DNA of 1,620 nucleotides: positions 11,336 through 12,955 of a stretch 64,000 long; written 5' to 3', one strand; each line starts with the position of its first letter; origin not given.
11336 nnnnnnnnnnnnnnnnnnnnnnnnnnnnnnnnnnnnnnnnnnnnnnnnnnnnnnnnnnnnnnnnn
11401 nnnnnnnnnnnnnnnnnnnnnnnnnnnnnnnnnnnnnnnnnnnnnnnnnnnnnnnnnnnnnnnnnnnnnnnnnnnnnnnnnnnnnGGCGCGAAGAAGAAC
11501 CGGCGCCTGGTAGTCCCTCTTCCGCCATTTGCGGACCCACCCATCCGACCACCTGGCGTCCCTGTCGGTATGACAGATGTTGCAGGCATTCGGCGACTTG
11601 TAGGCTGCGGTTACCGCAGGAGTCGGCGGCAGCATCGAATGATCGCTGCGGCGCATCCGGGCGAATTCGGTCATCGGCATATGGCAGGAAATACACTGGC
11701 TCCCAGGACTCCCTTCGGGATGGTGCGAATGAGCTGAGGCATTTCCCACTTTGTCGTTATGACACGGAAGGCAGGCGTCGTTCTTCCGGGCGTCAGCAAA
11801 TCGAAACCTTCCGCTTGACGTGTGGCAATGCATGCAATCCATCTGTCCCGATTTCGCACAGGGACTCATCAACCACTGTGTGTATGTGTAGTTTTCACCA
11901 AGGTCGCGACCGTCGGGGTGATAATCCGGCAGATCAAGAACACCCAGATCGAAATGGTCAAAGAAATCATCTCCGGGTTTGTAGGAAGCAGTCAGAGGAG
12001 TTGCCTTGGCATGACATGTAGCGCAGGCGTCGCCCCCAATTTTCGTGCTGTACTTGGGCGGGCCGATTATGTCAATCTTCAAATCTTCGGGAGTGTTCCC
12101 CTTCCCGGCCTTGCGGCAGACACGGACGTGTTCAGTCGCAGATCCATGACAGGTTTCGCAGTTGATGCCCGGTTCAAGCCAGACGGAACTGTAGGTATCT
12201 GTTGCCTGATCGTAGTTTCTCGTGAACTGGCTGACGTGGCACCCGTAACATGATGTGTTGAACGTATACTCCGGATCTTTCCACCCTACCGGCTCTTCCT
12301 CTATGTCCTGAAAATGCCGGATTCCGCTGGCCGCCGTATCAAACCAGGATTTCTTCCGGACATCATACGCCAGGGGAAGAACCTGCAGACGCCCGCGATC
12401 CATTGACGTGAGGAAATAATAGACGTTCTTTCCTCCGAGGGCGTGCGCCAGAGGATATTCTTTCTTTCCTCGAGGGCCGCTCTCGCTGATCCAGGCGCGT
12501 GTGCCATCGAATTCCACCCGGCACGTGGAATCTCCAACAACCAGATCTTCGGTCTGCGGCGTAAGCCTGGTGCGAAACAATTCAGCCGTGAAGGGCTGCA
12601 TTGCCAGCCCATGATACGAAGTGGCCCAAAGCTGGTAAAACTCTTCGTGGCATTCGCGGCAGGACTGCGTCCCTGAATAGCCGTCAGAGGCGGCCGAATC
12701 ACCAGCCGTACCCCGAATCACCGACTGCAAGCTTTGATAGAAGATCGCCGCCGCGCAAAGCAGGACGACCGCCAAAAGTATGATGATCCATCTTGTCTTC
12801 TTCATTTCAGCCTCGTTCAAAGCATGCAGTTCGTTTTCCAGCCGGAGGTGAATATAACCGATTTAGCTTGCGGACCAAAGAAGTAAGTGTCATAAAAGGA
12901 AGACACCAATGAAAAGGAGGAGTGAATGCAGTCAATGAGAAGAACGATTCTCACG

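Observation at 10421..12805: Octaheme cytochrome c fused to HEAT and TPR repeat arrays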

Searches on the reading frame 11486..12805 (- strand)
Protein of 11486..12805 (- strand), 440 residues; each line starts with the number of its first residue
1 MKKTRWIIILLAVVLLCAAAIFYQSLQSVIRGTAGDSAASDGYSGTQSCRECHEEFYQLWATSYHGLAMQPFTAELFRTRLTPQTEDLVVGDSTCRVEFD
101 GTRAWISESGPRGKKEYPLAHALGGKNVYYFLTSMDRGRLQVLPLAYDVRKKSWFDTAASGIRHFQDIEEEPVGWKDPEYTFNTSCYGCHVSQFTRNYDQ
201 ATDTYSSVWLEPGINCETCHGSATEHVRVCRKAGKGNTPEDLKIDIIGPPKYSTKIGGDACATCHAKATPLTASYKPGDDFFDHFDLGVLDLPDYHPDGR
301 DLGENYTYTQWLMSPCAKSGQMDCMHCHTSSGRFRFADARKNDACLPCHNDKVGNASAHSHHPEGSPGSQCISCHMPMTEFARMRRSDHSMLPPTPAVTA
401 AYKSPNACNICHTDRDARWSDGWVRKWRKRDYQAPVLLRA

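Call 21: search_solved_structures(query=window:11486-12700:-, max_evalue=10, show_alignments=2)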
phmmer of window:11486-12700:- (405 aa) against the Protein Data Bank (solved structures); distinct sequences matched with E-value up to 10: 12.
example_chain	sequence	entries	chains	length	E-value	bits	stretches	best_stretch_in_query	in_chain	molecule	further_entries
6i5b_A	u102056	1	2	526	2.2e-07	33.5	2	132-193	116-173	Uncharacterized protein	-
1bvb_A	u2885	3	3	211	0.00031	23.1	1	144-209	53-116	CYTOCHROME C-554 | CYTOCHROME C554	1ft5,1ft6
8k9e_A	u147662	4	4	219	0.0036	19.6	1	287-316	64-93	Cytochrome c7-like domain-containing protein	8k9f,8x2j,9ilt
6v0a_A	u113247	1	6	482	0.0037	19.6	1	332-384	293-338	Nitrite reductase (cytochrome; ammonia-forming)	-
8bcx_A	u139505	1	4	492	0.0096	18.2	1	331-384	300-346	Nitrite reductase (cytochrome; ammonia-forming)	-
6qvm_A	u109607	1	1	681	0.03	16.6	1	148-192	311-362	Multiheme cytochrome cf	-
1fs7_A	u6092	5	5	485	0.035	16.4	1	329-397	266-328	CYTOCHROME C NITRITE REDUCTASE | Cytochrome c-552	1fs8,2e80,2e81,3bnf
1fs9_A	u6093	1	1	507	0.039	16.2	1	329-397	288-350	CYTOCHROME C NITRITE REDUCTASE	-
3bng_A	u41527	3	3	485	0.091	15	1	329-397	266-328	Cytochrome c-552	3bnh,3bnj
6lod_A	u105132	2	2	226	0.16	14.2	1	287-319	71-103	MULTIHEME_CYTC domain-containing protein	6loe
1qdb_A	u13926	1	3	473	0.35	13.1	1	329-396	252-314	CYTOCHROME C NITRITE REDUCTASE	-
6eg1_A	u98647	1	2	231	0.69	12.1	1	201-240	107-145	Defective proboscis extension response 2, isoform F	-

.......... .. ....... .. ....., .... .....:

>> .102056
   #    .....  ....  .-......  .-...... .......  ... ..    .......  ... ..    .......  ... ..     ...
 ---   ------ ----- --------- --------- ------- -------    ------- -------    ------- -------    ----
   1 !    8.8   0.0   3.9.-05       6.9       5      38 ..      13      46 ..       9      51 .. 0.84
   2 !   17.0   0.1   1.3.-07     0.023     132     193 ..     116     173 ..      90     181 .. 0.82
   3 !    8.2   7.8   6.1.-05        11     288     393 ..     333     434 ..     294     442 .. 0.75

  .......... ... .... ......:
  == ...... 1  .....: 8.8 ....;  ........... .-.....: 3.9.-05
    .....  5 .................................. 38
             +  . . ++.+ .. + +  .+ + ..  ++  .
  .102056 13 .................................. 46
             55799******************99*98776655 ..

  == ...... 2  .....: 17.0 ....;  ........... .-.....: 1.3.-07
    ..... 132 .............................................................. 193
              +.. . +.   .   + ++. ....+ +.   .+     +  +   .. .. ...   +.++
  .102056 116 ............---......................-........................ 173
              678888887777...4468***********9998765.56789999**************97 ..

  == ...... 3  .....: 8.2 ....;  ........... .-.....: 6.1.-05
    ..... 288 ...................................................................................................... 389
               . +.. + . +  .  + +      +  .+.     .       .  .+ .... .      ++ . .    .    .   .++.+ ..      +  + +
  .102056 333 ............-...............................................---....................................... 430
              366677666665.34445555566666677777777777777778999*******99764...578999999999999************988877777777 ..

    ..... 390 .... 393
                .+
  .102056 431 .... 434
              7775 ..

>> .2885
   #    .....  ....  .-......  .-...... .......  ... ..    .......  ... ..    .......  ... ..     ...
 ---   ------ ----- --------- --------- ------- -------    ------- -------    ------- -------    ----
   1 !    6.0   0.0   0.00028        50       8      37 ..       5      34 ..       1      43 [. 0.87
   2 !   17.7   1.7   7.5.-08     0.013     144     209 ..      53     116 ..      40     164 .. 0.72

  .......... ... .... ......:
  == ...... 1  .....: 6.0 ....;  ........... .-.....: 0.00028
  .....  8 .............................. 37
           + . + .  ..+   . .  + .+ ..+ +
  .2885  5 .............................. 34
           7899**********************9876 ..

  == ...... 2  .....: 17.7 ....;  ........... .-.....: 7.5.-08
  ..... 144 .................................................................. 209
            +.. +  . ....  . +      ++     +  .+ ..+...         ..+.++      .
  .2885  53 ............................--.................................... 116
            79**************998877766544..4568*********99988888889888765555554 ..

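Call 32: search_protein_representatives(protein=window:11486-12805:-)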
Query: 440 residues. Proteins with E-value up to 0.001 (for the whole library): 5170; up to 1e-10: 2775; up to 1e-30: 1040. The best 150 are listed.
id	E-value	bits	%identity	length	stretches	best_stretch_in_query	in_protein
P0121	5.4e-168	576.1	60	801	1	33-440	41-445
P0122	1.9e-165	567.6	58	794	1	24-439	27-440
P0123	2.9e-150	517.6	55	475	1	36-439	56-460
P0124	9.3e-146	502.7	50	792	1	6-436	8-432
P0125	2.5e-145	501.4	52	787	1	27-440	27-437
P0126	1.3e-144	499.0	51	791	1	9-438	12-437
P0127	1.4e-144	498.8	53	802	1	37-440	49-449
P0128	4.0e-144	497.4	53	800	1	39-429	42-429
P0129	1.2e-142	492.5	53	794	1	42-439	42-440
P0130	3.0e-135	468.1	50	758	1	26-430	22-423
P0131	1.4e-134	465.9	55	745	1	69-440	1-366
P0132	1.4e-133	462.6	53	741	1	45-435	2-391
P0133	1.1e-131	456.4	49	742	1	36-436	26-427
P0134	7.2e-131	453.7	54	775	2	33-365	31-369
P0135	6.4e-129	447.2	53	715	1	82-437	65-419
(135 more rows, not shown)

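Call 45: search_solved_structures(query=A2, max_evalue=1, show_alignments=1)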
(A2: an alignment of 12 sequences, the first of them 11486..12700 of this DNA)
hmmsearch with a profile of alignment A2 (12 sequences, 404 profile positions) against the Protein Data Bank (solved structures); distinct sequences matched with E-value up to 1: 54.
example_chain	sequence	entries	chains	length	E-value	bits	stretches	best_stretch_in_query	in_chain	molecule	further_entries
6i5b_A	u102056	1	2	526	2.7e-25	92.3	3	284-396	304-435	Uncharacterized protein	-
6qvm_A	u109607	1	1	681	6.5e-16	61.4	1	137-394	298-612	Multiheme cytochrome cf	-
6r2q_A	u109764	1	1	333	9.6e-13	51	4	282-320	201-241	Cystathionine beta-synthase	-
1bvb_A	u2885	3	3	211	1e-09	41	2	141-233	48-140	CYTOCHROME C-554 | CYTOCHROME C554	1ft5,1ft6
6v0a_A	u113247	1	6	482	5.9e-08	35.2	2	333-391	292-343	Nitrite reductase (cytochrome; ammonia-forming)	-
8bcx_A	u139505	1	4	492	2.3e-06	30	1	333-387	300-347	Nitrite reductase (cytochrome; ammonia-forming)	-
3ubr_A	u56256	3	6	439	4.5e-06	29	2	331-380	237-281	Cytochrome c-552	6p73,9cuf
1oah_A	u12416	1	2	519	1.7e-05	27.1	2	331-388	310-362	CYTOCHROME C NITRITE REDUCTASE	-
5ze8_A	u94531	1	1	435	2.5e-05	26.6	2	7-34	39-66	cytochrome c552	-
1qdb_A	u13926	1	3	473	2.9e-05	26.3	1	171-241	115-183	CYTOCHROME C NITRITE REDUCTASE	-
1p2e_A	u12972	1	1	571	5.7e-05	25.4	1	288-370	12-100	flavocytochrome c3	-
3bng_A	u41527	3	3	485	7.6e-05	25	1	331-386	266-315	Cytochrome c-552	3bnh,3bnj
1fs7_A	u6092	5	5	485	8.2e-05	24.9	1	331-386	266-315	CYTOCHROME C NITRITE REDUCTASE | Cytochrome c-552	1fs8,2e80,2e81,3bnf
1p2h_A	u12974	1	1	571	8.8e-05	24.8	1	288-370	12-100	flavocytochrome c3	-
28pb_A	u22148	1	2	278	0.00011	24.5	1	289-348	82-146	Cytochrome c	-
4rkm_A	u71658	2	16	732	0.017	17.2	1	6-34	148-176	MccA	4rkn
1h31_A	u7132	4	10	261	0.54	12.3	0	169-199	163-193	DIHEME CYTOCHROME C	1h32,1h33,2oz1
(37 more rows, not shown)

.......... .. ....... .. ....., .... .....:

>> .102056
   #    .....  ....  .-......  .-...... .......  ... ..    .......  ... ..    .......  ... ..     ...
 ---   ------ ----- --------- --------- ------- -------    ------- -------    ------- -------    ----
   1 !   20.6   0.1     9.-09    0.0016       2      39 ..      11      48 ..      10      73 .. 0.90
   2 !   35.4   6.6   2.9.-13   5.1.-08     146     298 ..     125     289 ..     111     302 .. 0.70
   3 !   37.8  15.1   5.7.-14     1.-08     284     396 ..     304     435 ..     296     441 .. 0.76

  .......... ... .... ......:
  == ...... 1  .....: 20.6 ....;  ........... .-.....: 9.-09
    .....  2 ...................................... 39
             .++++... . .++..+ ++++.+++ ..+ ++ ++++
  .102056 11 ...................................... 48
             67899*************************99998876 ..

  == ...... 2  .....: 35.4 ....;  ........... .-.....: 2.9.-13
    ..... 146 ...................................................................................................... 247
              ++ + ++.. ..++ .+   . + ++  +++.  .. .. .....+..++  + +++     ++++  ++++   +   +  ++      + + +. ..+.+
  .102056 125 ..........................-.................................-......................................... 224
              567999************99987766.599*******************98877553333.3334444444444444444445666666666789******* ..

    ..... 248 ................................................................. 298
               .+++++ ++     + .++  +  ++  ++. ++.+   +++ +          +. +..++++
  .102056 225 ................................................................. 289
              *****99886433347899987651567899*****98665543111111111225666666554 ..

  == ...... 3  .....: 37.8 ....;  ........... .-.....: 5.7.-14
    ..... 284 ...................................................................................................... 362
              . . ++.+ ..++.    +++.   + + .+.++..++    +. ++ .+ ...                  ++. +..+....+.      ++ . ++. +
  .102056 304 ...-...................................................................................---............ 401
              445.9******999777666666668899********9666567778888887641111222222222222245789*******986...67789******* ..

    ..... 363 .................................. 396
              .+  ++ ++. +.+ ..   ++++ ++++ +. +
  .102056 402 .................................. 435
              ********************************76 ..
